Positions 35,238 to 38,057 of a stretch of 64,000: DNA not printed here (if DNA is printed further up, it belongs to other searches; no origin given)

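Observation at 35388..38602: Orphan membrane-anchored VirB4/HerA-like ATPase with a lysine/alanine/proline-tailed partner protein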

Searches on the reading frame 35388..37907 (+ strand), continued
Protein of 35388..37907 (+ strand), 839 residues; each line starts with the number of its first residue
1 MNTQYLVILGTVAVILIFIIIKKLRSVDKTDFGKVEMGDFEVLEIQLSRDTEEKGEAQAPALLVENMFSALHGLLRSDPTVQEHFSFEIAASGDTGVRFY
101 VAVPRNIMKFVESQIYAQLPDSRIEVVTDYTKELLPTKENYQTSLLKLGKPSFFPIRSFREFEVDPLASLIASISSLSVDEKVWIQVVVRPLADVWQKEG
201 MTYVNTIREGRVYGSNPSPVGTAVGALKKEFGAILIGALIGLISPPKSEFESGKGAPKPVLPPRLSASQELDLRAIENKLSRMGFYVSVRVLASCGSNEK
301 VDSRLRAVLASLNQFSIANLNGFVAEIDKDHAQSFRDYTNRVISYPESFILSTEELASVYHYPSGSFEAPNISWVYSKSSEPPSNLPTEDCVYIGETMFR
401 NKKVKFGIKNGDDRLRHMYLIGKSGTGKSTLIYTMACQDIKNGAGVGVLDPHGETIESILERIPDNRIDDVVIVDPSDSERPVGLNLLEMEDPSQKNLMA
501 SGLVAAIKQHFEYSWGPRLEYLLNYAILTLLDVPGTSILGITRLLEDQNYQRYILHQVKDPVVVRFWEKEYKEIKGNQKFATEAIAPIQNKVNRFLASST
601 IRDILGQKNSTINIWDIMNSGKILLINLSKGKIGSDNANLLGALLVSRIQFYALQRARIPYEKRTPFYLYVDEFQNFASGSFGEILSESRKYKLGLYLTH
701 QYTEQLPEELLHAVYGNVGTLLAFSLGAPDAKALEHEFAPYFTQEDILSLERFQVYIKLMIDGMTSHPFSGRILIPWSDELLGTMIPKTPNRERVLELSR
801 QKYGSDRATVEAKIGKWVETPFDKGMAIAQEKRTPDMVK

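Call 37: search_dna_similar(query=window:35388-37907:+, collection=plasmids, mode=protein, max_rows=15)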
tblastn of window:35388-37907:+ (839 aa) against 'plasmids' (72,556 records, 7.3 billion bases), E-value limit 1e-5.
Records with a match: 320; places in all: 332; records where one place covers at least 80% of the query: 2.
Best place of each record, by identity: <60% 320.
By first word of the organism name: Streptomyces 99; Bacillus 69; Staphylococcus 26; Clostridium 18; Natrinema 13; Sulfolobus 11; Priestia 7; Haladaptatus 6; Lactobacillus 6; Halomontanus 4; and 42 more.
By predicted mobility (MOB-suite, as given by PLSDB): non-mobilizable 255; mobilizable 57; conjugative 8.
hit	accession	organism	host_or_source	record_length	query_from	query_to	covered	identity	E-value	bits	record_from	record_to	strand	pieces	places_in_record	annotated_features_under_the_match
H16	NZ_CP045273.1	Priestia megaterium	pure culture,Paper surface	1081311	6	816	95%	29.6%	1e-27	312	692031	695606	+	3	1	none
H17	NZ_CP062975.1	Pontibacillus sp. ALD_SL1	mangrove mud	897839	1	675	80%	29.2%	3e-16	268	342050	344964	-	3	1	hypothetical protein (x2)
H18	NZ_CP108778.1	Embleya sp. NBC_00896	-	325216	146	815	80%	26.8%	7e-57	220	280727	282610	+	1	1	type IV secretory system conjugative DNA transfer family protein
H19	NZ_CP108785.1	Embleya sp. NBC_00888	-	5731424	146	770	74%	27.0%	4e-54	212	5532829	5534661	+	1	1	none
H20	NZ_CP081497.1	Streptomyces sp. BHT-5-2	whole organism,plant soil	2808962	134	770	76%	25.8%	1e-46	188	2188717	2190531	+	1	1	none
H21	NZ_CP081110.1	Sulfitobacter mediterraneus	-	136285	337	771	52%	35.7%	5e-76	278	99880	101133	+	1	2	type IV secretion system DNA-binding domain-containing protein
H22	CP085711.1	Bacillus sp. F19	single cell,soil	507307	265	792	63%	26.7%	8e-34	148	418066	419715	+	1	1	DUF87 domain-containing protein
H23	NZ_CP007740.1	Bacillus methanolicus MGA3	soil sample, enrichment culture ...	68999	265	838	68%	24.0%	5e-28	129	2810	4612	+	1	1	DUF87 domain-containing protein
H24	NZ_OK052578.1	Metabacillus dongyingensis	white elm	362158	265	776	61%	26.7%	7e-33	145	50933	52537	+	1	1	DUF87 domain-containing protein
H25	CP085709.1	Bacillus sp. CMF21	single cell,soil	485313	265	776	61%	26.2%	4e-32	143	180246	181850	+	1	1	DUF87 domain-containing protein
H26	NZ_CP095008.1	Halococcus dombrowskii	Direct from delivered sample,Rock salt ...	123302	284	836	66%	23.9%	2e-26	125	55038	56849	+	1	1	type IV secretory system conjugative DNA transfer family protein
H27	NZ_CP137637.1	Niallia sp. XMNu-256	-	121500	265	776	61%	25.8%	3e-32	143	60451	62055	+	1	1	DUF87 domain-containing protein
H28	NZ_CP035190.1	Bacillus licheniformis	cell culture,food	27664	265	792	63%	24.6%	3e-30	137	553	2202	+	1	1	DUF87 domain-containing protein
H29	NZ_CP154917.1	Bacillus subtilis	-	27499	265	792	63%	24.6%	4e-30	136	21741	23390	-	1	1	DUF87 domain-containing protein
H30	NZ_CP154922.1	Bacillus subtilis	-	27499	265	792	63%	24.6%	4e-30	136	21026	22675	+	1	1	DUF87 domain-containing protein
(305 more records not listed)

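Call 38: predict_structure(alignment_id=A1)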
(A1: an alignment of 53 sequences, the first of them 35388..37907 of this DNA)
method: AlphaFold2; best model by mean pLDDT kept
length: 839 residues; sequences in the alignment: 53
mean_pLDDT: 71.2   pTM: 0.48
mean pLDDT of the five models: 71.2, 70.2, 68.9, 68.8, 67.0
residues with pLDDT >= 90: 106; 70-90: 354; 50-70: 263; < 50: 116
segments of 3 or more residues with pLDDT < 50: 26-31, 51-53, 215-219, 244-259, 377-383, 702-742, 746-773, 836-839
pLDDT, mean of each block of 10 residues (from residue 1): 78 84 56 76 82 63 89 83 92 89 89 76 83 75 91 91 85 85 94 86 84 56 56 60 46 43 73 88 93 90 91 85 88 88 89 94 73 57 57 61 63 57 60 83 87 85 89 82 69 65 58 58 66 59 64 70 75 66 59 65 65 84 85 70 76 80 84 67 58 69 45 34 38 44 47 38 36 51 75 88 78 57 58 51
secondary structure, 60 per line:
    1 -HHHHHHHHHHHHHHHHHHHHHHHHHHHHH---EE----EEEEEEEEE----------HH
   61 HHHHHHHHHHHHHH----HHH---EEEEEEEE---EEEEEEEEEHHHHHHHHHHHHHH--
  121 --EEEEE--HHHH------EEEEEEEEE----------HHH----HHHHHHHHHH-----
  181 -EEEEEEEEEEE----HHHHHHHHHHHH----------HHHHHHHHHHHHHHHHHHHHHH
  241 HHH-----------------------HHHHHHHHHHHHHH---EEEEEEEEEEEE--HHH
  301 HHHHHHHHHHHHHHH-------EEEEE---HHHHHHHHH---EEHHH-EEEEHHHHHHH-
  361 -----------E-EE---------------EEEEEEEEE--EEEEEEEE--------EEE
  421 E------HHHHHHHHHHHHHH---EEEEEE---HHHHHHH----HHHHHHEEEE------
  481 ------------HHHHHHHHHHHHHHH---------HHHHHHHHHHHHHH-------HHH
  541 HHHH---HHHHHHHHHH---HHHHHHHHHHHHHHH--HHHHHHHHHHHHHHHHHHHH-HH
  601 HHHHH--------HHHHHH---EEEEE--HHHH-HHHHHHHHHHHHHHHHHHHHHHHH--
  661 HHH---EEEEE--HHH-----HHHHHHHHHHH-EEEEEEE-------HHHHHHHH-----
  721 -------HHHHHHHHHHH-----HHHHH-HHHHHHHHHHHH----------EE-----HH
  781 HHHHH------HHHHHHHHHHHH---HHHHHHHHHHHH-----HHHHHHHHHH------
elements in order (helices of 4 or more, strands of 3 or more residues): H2-30 E40-48 H59-74 E85-92 E96-104 H105-118 E123-127 H130-133 E140-148 H166-175 E182-192 H197-208 H219-243 H267-280 E284-295 H298-315 E323-327 H331-339 E349-352 H353-359 E391-399 E402-409 E418-421 H428-441 E445-450 H454-460 H465-470 E471-474 H493-507 H517-530 H538-544 H548-557 H561-575 H578-597 H599-605 H614-619 E623-627 H630-633 H635-658 E667-671 H682-692 E694-700 H708-715 H728-738 H744-748 H750-761 H779-785 H792-803 H807-818 H824-833
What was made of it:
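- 35505..36467 (+): DUF8128 N-terminal alpha/beta domain (aa ~40-360), including a hydrophobic/amphipathic insert at aa 219-243 (36042-36116). AF2 pLDDT is 80-94 except in the insert (call 38).
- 36864..37244 (+): All-helical block between Walker A and Walker B (aa ~493-619), in the position of the T4CP all-alpha domain. AF2 secondary structure (call 38).
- On Type IV coupling protein (VirD4/TrwB/TraD/TraG): An eight-helix block lies at aa 493-619, between Walker A and Walker B, in a model with pLDDT 58-75 there (call 38).
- The ATPase model has only moderate confidence (pLDDT 71; residues 700-775 below 50; call 38).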

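Call 43: get_annotated_region(hit=H14, flank=6000)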
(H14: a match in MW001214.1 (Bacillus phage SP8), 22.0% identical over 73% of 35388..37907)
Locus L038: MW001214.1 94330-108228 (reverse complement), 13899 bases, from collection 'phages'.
description: Bacillus phage SP8, complete genome.
organism: Bacillus phage SP8 (NCBI taxid 2770327)
taxonomy: Viruses; Duplodnaviria; Heunggongvirae; Uroviricota; Caudoviricetes; Herelleviridae; Spounavirinae; Okubovirus
host: Bacillus subtilis Marburg strain; source: soil from grassy area at UCLA; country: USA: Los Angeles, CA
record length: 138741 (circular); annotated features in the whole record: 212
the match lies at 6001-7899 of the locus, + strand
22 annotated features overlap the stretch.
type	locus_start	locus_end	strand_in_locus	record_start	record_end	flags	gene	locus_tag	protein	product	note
CDS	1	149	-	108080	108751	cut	-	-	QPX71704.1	hypothetical protein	-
CDS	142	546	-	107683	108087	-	-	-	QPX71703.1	hypothetical protein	-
CDS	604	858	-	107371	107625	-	-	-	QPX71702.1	hypothetical protein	-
CDS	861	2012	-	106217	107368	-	-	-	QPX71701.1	thymidylate synthase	-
CDS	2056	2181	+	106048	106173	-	-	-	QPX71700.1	hypothetical protein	-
CDS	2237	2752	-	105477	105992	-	-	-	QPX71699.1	hypothetical protein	-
CDS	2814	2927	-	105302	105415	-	-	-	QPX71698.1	hypothetical protein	-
CDS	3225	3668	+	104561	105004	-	-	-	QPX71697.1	hypothetical protein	-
CDS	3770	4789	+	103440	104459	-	-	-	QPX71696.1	hypothetical protein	-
CDS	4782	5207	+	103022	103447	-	-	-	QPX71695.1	hypothetical protein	-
CDS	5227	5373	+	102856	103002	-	-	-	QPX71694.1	hypothetical protein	-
CDS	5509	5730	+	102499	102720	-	-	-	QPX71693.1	hypothetical protein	-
CDS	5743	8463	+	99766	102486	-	-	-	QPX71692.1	type IV secretory pathway VirD4 component-like protein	similar to Type IV secretory pathway VirD4 components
CDS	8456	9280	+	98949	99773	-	-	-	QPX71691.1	hypothetical protein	-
CDS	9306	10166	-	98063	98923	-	-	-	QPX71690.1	hypothetical protein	-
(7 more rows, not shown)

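Call 44: get_annotated_region(hit=H5, flank=6000)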
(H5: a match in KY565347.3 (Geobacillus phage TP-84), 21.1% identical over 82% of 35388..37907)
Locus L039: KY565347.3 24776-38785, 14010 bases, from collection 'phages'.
description: Geobacillus phage TP-84, complete genome.
organism: Geobacillus phage TP-84 (NCBI taxid 1965361)
taxonomy: Viruses; Duplodnaviria; Heunggongvirae; Uroviricota; Caudoviricetes; Saundersvirus; Saundersvirus Tp84
host: Geobacillus stearothermophilus 2184; source: greenhouse soil; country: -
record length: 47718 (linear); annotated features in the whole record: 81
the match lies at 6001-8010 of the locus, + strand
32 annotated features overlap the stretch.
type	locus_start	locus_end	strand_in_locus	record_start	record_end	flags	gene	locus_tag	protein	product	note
CDS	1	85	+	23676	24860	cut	-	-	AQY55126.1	endolysin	-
CDS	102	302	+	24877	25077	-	-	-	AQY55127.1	putative membrane protein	-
CDS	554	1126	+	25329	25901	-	-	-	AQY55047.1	hypothetical protein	-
CDS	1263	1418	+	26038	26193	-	-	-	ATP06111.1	putative membrane protein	-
CDS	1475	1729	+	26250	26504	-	-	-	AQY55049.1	hypothetical protein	-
CDS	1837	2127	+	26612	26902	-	-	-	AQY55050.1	hypothetical protein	-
CDS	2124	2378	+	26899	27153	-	-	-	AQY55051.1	putative membrane protein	-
CDS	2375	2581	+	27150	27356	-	-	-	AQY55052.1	hypothetical protein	-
CDS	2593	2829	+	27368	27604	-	-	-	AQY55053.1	hypothetical protein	-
CDS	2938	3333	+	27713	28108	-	-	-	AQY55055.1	hypothetical protein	-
CDS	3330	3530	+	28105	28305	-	-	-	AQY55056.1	hypothetical protein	-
CDS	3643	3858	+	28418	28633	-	-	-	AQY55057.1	hypothetical protein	-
CDS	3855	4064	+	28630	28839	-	-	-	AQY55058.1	hypothetical protein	-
CDS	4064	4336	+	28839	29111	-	-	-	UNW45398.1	hypothetical protein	-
CDS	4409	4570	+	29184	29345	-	-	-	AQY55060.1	hypothetical protein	-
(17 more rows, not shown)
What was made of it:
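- Tried and rejected: Their neighbourhoods are uninformative hypothetical proteins (calls 43, 44).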

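Call 65: search_protein_families(library=pfam, proteins=[L033:49-1692:+, L033:1812-3551:+, L033:3641-3949:+, L033:4272-5981:+, L033:6043-7941:+, L033:7938-8810:+, L033:8807-9364:+, L033:9361-10593:+, L033:10547-12409:+, L033:12406-13371:+], max_evalue=0.001)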
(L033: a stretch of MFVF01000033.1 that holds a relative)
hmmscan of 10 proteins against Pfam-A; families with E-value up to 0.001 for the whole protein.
L033:49-1692:+ (547 aa): 1 family
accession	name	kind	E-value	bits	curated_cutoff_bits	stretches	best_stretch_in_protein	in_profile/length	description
PF23477.1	zf_Tbcl_2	-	0.00093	19.3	27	1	7-40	1-34/37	Probable treble clef zinc finger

L033:1812-3551:+ (579 aa): 1 family
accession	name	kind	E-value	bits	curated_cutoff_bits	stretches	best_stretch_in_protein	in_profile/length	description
PF23477.1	zf_Tbcl_2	-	6.2e-08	32.7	27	1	544-576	3-35/37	Probable treble clef zinc finger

L033:3641-3949:+ (102 aa): 1 family
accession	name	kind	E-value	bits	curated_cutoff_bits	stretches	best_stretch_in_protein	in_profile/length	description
PF03091.20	CutA1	-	6.4e-30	103.3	22.4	1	3-98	2-98/99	CutA1 divalent ion tolerance protein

L033:4272-5981:+ (569 aa): 0 families

L033:6043-7941:+ (632 aa): 7 families
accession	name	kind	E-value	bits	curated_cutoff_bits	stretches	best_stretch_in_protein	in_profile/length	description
PF10412.15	TrwB_AAD_bind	-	1e-14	54.7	20.5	1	29-348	13-314/387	Type IV secretion-system coupling protein DNA-binding domain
PF23477.1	zf_Tbcl_2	-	5.5e-14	52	27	1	455-489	2-36/37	Probable treble clef zinc finger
PF01935.23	DUF87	-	8.1e-08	33.1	23.2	1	32-117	24-103/220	Helicase HerA, central domain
PF12696.13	TraG-D_C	-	1.2e-06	28.9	22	1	282-352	3-72/126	TraM recognition site of TraD and TraG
PF02534.20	T4SS-DNA_transf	-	1.1e-05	25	20.1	0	22-98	43-108/468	Type IV secretory system Conjugative DNA transfer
PF13401.12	AAA_22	-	0.00022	22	27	0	30-62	4-37/130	AAA domain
PF01580.24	FtsK_SpoIIIE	-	0.00067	19.6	24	0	28-53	39-61/221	FtsK/SpoIIIE family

L033:7938-8810:+ (290 aa): 1 family
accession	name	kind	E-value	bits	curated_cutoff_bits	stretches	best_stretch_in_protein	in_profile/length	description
PF02618.21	YceG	-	1e-56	192.9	32.4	2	35-227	2-193/275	YceG-like family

L033:8807-9364:+ (185 aa): 4 families
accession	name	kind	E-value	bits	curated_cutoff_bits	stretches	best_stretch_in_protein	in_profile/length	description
PF00929.31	RNase_T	-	8.3e-23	82.2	24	1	11-179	2-164/164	Exonuclease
PF16473.11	Rv2179c-like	-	2.6e-06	27.7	27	1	10-179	3-173/177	3'-5' exoribonuclease Rv2179c-like domain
PF13482.12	RNase_H_2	-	0.00013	22.4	22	0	10-162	1-117/165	RNase_H superfamily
PF21762.3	DEDDh_C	-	0.00015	22.5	27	1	93-179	103-185/188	DNA polymerase III subunit epsilon-like, C-terminal domain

L033:9361-10593:+ (410 aa): 6 families
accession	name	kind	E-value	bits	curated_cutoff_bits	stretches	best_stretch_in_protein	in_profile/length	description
PF03054.22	tRNA_Me_trans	-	1.1e-74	251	20.6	1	5-222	2-202/202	tRNA methyl transferase HUP domain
PF20259.3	tRNA_Me_trans_M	-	4.3e-16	58.7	27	1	269-317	20-65/66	tRNA methyl transferase PRC-barrel domain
PF20258.4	tRNA_Me_trans_C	-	2.5e-13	50.6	20.6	1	328-409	2-77/77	Aminomethyltransferase beta-barrel domain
PF02540.23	NAD_synthase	-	1.2e-08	34.9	21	1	4-75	19-86/242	NAD synthase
PF06508.19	QueC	-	0.00065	19.7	22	0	8-47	4-43/210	Queuosine biosynthesis protein QueC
PF00733.27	Asn_synthase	-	0.00078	19.6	21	1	8-63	22-72/354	Asparagine synthase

L033:10547-12409:+ (620 aa): 0 families

L033:12406-13371:+ (322 aa): 1 family
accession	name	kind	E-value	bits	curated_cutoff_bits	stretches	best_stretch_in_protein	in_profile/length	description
PF01411.24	tRNA-synt_2c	-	8.5e-81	272.6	30.3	1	5-322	1-287/552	tRNA synthetases class II (A)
